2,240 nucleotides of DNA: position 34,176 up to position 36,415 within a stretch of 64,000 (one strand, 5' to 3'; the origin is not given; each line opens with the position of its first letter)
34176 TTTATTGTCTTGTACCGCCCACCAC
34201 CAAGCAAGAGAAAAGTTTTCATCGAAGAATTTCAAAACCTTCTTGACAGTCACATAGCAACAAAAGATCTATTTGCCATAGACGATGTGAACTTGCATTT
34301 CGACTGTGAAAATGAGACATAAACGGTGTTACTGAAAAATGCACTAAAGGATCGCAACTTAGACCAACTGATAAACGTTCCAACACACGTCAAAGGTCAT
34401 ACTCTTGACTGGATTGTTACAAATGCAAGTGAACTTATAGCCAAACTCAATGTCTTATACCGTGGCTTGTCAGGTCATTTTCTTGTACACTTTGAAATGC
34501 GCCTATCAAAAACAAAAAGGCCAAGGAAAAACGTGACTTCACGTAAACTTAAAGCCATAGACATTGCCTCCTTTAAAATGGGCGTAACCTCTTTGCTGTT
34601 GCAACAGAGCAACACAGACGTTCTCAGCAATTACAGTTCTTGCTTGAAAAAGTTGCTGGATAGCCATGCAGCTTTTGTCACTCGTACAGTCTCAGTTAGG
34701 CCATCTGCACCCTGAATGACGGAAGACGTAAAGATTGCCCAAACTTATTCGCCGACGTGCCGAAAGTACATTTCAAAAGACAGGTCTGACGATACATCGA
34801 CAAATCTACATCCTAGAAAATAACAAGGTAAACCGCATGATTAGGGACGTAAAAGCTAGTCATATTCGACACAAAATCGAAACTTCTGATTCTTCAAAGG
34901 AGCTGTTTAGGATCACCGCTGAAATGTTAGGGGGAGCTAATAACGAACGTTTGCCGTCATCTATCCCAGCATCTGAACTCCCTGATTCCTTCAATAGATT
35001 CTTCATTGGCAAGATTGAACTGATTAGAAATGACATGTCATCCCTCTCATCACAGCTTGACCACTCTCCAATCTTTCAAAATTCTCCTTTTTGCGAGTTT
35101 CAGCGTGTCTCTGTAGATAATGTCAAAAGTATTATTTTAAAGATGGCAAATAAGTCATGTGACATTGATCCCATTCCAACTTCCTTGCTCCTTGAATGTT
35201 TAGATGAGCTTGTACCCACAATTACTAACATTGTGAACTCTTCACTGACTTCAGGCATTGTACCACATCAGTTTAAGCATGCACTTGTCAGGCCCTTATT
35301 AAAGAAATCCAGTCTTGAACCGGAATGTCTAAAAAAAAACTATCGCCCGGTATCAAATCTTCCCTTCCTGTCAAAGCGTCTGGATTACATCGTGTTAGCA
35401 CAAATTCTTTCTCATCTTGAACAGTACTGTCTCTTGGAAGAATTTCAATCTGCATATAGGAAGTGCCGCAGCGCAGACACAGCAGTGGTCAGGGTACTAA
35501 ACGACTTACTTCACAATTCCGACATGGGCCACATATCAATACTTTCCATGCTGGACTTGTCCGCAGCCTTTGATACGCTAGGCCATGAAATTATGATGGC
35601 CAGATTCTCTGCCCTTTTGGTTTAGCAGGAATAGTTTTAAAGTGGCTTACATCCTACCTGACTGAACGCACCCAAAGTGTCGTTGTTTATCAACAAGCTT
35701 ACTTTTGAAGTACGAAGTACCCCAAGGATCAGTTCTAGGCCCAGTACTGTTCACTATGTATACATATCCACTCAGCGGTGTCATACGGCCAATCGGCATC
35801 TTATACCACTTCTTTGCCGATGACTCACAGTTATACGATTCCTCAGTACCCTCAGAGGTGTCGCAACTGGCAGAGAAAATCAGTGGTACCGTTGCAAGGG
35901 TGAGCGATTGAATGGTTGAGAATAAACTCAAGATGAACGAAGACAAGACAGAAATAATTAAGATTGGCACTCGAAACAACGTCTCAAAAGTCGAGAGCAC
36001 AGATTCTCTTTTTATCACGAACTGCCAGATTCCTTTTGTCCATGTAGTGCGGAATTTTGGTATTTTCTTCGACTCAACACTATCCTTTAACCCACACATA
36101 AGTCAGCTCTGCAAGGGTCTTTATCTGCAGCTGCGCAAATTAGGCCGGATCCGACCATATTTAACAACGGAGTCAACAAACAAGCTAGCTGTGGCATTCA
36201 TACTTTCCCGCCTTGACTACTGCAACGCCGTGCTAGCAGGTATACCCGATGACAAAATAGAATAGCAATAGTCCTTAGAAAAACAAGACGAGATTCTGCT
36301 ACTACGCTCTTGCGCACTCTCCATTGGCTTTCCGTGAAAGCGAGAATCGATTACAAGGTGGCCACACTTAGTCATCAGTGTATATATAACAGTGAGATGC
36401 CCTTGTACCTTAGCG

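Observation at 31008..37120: Tentative small multi-exon gene of unknown function whose intron hosts a MITE, two CR1-like tails and an L2 LINE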

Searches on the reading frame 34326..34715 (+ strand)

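Call 5: search_protein_families(library=pfam, max_evalue=1, proteins=[window:34326-34715:+])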
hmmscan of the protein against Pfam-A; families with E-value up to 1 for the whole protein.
window:34326-34715:+ (129 aa): 1 family
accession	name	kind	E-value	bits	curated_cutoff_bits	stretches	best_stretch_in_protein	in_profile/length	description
PF03637.22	Mob1_phocein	-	0.052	14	27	1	5-49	2-44/170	Mob1/phocein family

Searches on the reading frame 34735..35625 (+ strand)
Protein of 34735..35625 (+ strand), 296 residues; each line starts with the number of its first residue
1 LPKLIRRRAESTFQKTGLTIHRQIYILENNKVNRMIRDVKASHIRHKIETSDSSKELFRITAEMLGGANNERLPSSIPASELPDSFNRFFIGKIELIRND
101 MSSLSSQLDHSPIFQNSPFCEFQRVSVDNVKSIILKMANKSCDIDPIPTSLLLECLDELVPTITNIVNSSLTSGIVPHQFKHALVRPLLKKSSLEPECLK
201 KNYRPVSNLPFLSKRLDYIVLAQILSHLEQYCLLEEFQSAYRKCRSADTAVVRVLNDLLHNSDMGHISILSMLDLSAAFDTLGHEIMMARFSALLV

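Call 5: search_protein_families(library=pfam, max_evalue=1, proteins=[window:34735-35625:+])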
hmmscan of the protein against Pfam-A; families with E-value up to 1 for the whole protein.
window:34735-35625:+ (296 aa): 1 family
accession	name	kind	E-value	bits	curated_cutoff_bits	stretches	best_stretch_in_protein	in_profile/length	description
PF00078.32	RVT_1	-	7.1e-08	32.8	29.6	1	192-292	5-92/205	Reverse transcriptase (RNA-dependent DNA polymerase)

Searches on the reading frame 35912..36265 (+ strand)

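Call 5: search_protein_families(library=pfam, max_evalue=1, proteins=[window:35912-36265:+])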
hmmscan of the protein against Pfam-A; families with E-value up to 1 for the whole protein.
window:35912-36265:+ (117 aa): 1 family
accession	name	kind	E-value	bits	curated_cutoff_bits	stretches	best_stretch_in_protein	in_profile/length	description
PF11224.13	DUF3023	-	0.16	12.3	22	1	11-45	10-46/129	Protein of unknown function (DUF3023)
